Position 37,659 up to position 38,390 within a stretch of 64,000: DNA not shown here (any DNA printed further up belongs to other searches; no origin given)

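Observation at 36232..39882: Chromosomal NAMPT-like + HAD phosphatase + Prs-like + NUDIX cluster: NAD salvage or a NARP1-type NAD reconstitution module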

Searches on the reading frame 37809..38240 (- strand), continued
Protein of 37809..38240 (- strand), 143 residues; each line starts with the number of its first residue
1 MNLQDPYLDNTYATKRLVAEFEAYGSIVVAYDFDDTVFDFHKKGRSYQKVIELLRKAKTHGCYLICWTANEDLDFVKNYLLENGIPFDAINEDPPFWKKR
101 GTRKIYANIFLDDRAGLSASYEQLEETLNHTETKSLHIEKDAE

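Call 79: find_homologous_proteins(query=window:37809-38240:-, max_evalue=1e-8)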
Query window:37809-38240:- (143 aa): 291 proteins with E <= 1e-8 among 308 candidates; the best 120 are listed.
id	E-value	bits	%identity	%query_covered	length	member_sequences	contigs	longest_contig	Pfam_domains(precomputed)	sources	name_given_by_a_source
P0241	2.0e-59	218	100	67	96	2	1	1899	-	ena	-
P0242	3.2e-46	175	62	91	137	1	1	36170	-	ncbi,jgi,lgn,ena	jgi:hydroxymethylpyrimidine pyrophosphatase-like HAD family hydrolase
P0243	1.3e-45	173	60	88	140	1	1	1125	-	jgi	jgi:hypothetical protein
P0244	1.7e-45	173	64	84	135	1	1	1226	-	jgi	jgi:FMN phosphatase YigB (HAD superfamily)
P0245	2.5e-45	172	61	89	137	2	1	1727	-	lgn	-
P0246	1.4e-44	170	57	93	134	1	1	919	-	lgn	-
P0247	1.8e-44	169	61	90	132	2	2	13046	-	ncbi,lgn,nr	ncbi:MAG: hypothetical protein IT221_10470 [Fluviicola sp.]|nr:hypothetical protein [Fluviicola sp.]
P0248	2.2e-44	169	55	93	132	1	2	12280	-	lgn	-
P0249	2.2e-44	169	57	93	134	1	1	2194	-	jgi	jgi:hydroxymethylpyrimidine pyrophosphatase-like HAD family hydrolase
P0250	2.9e-44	169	60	87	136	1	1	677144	-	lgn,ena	-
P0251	4.9e-44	168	55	91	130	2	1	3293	-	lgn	-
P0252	5.2e-44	168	63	84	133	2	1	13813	-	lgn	-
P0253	5.4e-44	168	62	90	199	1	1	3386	-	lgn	-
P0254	8.4e-44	167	61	88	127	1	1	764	-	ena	-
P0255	9.8e-44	167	57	90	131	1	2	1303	-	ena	-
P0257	1.8e-43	166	55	93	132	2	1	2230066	-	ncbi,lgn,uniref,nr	ncbi:hypothetical protein [Pedobacter frigiditerrae]|uniref:hypothetical protein n=1 Tax=Pedobacter 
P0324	1.3e-40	157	57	87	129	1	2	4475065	-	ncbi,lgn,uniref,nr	ncbi:hypothetical protein [Flavobacterium sp. PL002]|uniref:hypothetical protein n=1 Tax=Flavobacter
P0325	1.3e-40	157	53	92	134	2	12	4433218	-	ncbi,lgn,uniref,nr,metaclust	ncbi:hypothetical protein [Cytophaga hutchinsonii]|uniref:Uncharacterized protein n=1 Tax=Cytophaga 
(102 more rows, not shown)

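Call 80: find_encoding_contigs(protein=P0325, flank=6000, max_places=1)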
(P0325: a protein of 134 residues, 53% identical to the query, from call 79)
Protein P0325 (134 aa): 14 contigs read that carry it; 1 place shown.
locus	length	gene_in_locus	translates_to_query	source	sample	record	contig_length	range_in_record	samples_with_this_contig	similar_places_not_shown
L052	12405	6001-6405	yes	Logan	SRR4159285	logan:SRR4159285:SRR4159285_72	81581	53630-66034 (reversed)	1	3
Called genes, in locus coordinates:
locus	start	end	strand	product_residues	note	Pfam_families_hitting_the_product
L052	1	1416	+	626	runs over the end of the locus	PF00795:CN_hydrolase, PF02540:NAD_synthase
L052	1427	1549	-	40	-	-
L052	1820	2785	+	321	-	PF01300:Sua5_yciO_yrdC, PF03481:Sua5_C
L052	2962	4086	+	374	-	PF01790:LGT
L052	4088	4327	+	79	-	PF01809:YidD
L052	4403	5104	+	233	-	PF00293:NUDIX, PF19368:WHD_AraR, PF21906:WHD_NrtR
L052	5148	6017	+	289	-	PF13793:Pribosyltran_N, PF00156:Pribosyltran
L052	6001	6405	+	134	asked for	-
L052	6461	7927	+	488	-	PF18127:NAMPT_N, PF04095:NAPRTase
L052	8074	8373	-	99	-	PF12844:HTH_19, PF13560:HTH_31 (weak), PF01381:HTH_3, PF13443:HTH_26 (faint)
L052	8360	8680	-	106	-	PF05973:Gp49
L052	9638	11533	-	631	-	PF16177:ACAS_N, PF00501:AMP-binding, PF13193:AMP-binding_C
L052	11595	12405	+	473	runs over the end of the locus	PF01103:Omp85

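Call 81: find_encoding_contigs(protein=P0257, flank=6000, max_places=1)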
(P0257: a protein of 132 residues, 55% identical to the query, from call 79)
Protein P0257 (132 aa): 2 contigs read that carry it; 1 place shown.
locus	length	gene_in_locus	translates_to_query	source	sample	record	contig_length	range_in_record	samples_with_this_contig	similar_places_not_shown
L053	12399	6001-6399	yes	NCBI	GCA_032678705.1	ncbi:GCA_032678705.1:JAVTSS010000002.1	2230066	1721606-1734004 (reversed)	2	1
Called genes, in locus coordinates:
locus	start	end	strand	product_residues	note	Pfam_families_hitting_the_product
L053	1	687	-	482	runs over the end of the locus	PF14322:SusD-like_3, PF07980:SusD_RagB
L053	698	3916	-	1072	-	PF13620:CarboxypepD_reg, PF13715:CarbopepD_reg_2, PF07715:Plug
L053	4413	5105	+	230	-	PF00293:NUDIX, PF19368:WHD_AraR, PF21906:WHD_NrtR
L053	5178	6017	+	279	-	PF13793:Pribosyltran_N (weak), PF00156:Pribosyltran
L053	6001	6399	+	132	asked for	-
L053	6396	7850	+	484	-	PF18127:NAMPT_N, PF04095:NAPRTase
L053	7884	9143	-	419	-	PF01663:Phosphodiest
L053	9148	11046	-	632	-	PF02922:CBM_48, PF00128:Alpha-amylase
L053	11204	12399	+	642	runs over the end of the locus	PF02518:HATPase_c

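Call 82: find_encoding_contigs(protein=P0324, flank=6000, max_places=1)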
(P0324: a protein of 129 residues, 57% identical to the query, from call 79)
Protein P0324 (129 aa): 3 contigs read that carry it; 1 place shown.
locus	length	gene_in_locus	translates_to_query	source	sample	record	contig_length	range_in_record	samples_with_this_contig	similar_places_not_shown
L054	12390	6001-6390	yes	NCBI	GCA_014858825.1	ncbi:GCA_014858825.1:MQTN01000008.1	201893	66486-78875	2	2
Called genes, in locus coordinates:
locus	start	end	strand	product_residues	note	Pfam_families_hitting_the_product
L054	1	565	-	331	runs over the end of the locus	PF01210:NAD_Gly3P_dh_N, PF07479:NAD_Gly3P_dh_C, PF20618:GPD_NAD_C_bact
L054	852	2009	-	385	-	PF00465:Fe-ADH, PF13685:Fe-ADH_2, PF25137:ADH_Fe_C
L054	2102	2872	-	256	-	PF01965:DJ-1_PfpI, PF17124:ThiJ_like (weak)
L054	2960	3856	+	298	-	PF00126:HTH_1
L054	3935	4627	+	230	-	PF00293:NUDIX, PF19368:WHD_AraR, PF21906:WHD_NrtR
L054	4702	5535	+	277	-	PF13793:Pribosyltran_N, PF00156:Pribosyltran (faint)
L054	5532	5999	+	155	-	PF15891:Nuc_deoxyri_tr2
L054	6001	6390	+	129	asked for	-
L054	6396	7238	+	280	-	PF03747:ADP_ribosyl_GH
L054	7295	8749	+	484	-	PF18127:NAMPT_N, PF04095:NAPRTase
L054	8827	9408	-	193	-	PF01467:CTP_transf_like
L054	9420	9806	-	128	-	PF05635:23S_rRNA_IVP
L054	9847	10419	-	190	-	PF00625:Guanylate_kin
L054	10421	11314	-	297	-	-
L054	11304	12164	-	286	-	PF03755:YicC-like_N, PF08340:YicC-like_C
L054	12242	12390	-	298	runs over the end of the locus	PF00892:EamA, PF06027:SLC35F (weak), PF00892:EamA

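Call 83: find_encoding_contigs(protein=P0250, flank=6000, max_places=1)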
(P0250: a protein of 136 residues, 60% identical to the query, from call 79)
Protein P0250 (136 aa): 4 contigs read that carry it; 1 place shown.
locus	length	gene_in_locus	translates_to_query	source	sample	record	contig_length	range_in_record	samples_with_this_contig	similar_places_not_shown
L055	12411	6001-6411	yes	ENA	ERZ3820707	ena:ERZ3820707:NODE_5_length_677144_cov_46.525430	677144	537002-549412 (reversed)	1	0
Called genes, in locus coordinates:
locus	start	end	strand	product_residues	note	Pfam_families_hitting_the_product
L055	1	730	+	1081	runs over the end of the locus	PF11028:TMEM260_N, PF28497:DUF8416, PF28495:TMEM260_2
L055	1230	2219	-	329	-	PF03255:ACCA, PF01039:Carboxyl_trans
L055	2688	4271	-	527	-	PF00450:Peptidase_S10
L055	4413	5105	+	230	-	PF00293:NUDIX, PF19368:WHD_AraR, PF21906:WHD_NrtR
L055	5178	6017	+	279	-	PF13793:Pribosyltran_N (weak), PF00156:Pribosyltran, PF14572:Pribosyl_synth (weak)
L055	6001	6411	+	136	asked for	-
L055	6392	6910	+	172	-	PF01661:Macro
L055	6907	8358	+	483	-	PF18127:NAMPT_N, PF04095:NAPRTase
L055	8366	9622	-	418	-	PF01663:Phosphodiest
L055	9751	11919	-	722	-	PF13715:CarbopepD_reg_2, PF07715:Plug, PF00593:TonB_dep_Rec_b-barrel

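Call 93: predict_structure(alignment_id=A1)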
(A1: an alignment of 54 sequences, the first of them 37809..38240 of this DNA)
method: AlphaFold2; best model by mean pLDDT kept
length: 143 residues; sequences in the alignment: 54
mean_pLDDT: 86.6   pTM: 0.81
mean pLDDT of the five models: 86.6, 82.8, 79.9, 72.0, 71.3
residues with pLDDT >= 90: 88; 70-90: 30; 50-70: 25; < 50: 0
segments of 3 or more residues with pLDDT < 50: none
pLDDT, mean of each block of 10 residues (from residue 1): 77 93 93 90 89 97 94 96 97 69 74 92 96 64 60
secondary structure, 60 per line:
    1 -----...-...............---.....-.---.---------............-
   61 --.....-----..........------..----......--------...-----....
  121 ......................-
elements in order: H10-24 E28-32 H48-59 E63-67 H73-82 H95-100 E109-111 H117-142

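Call 97: fold_search(model_id=the predicted structure, library=pdb)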
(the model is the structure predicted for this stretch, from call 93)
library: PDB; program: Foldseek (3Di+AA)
matches with E <= 10: 1311; with E <= 0.001: 1
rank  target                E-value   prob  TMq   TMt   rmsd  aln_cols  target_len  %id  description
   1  2obb                  6.0e-05  1.00  0.55  0.64   4.0       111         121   29  Structure of the conserved protein coded by locus BT_0820 from Bacteroides thetaiotaomicron (released 2007-01-16)
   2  1xpj_A                2.0e-03  1.00  0.46  0.52   8.3       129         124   19  Crystal Structure of MCSG Target APC26283 from Vibrio cholerae (released 2004-10-19)
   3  4xru_D                2.0e-02  0.99  0.44  0.24   6.8       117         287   16  Structure of Pnkp1/Rnl/Hen1 complex (released 2015-04-22)
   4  2ia5_K                3.3e-02  0.94  0.43  0.23   8.9       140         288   15  T4 polynucleotide kinase/phosphatase with bound sulfate and magnesium. (released 2007-06-05)
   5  3gyg_C                5.2e-02  0.66  0.28  0.16   6.7        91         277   15  Crystal structure of yhjK (haloacid dehalogenase-like hydrolase protein) from Bacillus subtilis (released 2009-05-12)
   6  4muk_A                5.9e-02  0.60  0.27  0.16   8.4        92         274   16  Crystal structure of pantothenate synthetase in complex with 2-(5-methoxy-2-(4-(trifluoromethyl)benzylsulfonylcarbamoy (released 2014-08-27)
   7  8ryf_B                7.7e-02  0.33  0.27  0.20  11.1       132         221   10  AzeJ in complex with MTA and AZE from Pseudomonas aeruginosa (P4(2)22) (released 2025-01-01)
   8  6vld_G                8.2e-02  0.18  0.26  0.13   8.6       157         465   10  Crystal structure of human alpha 1,6-fucosyltransferase, FUT8 bound to GDP and A2SGP (released 2020-02-26)
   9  3mpo_B                9.3e-02  0.93  0.34  0.19   3.2        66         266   27  The crystal structure of a hydrolase from Lactobacillus brevis (released 2010-05-12)
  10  8rye_A                9.3e-02  0.30  0.27  0.19  12.2       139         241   11  AzeJ in complex with MTA and AZE from Pseudomonas aeruginosa (P2(1)2(1)2) (released 2025-01-01)
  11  3r4c                  1.0e-01  0.94  0.34  0.19   3.1        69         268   23  Divergence of Structure and Function Among Phosphatases of the Haloalkanoate (HAD) Enzyme Superfamily: Analysis of BT166 (released 2011-10-26)
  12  3gyg_A                1.0e-01  0.38  0.28  0.16  11.0       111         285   14  Crystal structure of yhjK (haloacid dehalogenase-like hydrolase protein) from Bacillus subtilis (released 2009-05-12)
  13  7fee                  1.1e-01  0.21  0.22  0.09   7.5        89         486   13  Crystal structure of the allosteric modulator ZCZ011 binding to CP55940-bound cannabinoid receptor 1 (released 2022-06-15)
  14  6tzy_B                1.1e-01  0.93  0.36  0.21   4.0        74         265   22  Crystal Structure of a lipin/Pah Phosphatidic Acid Phosphatase (released 2020-03-18)
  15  2lta_MODEL_1_A        1.1e-01  0.69  0.37  0.45   6.1       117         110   16  Solution NMR structure of De novo designed protein, rossmann 3x1 fold, Northeast Structural Genomics Consortiu (released 2012-06-13)
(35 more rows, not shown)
